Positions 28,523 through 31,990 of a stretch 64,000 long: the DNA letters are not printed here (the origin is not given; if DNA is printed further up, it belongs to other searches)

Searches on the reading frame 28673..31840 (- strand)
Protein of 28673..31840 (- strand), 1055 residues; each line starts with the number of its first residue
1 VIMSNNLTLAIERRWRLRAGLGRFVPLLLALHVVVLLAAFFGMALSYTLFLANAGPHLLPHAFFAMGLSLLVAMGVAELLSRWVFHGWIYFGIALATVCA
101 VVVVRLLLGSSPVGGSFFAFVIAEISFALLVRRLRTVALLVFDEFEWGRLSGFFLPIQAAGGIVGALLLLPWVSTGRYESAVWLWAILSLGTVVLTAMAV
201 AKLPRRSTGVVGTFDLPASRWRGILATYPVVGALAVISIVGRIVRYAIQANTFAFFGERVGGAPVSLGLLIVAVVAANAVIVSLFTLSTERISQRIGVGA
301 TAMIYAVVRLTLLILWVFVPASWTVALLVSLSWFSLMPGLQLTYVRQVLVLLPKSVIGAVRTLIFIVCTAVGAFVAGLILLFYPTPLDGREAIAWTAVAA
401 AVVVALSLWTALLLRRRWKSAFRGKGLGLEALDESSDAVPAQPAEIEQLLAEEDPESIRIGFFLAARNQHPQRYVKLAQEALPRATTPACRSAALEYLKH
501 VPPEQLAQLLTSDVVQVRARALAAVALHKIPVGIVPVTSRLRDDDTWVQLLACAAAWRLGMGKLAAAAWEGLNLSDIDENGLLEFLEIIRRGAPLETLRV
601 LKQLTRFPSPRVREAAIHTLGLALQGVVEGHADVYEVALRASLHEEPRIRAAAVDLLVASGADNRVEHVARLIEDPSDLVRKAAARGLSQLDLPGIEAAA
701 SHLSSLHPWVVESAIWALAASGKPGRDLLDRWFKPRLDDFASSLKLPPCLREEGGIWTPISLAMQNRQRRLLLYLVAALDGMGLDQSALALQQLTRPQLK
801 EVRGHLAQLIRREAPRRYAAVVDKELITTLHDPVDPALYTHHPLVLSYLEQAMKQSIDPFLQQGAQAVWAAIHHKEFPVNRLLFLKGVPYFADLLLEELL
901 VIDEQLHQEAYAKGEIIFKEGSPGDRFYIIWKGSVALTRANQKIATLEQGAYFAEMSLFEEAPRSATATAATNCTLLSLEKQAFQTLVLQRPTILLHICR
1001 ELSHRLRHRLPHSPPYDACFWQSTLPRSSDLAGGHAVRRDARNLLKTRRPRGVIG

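Call 19: search_protein_families(library=pfam, proteins=[window:28673-31840:-])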
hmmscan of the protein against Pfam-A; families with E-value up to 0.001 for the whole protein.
window:28673-31840:- (1055 aa): 3 families
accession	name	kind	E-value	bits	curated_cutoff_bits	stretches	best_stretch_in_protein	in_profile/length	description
PF00027.35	cNMP_binding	-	2.6e-22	79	27.5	1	909-989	2-87/89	Cyclic nucleotide-binding domain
PF13646.12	HEAT_2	-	1.5e-14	54.4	27.7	3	601-688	5-87/88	HEAT repeats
PF02985.28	HEAT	-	1.1e-05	25.7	23.5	0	667-691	3-27/31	HEAT repeat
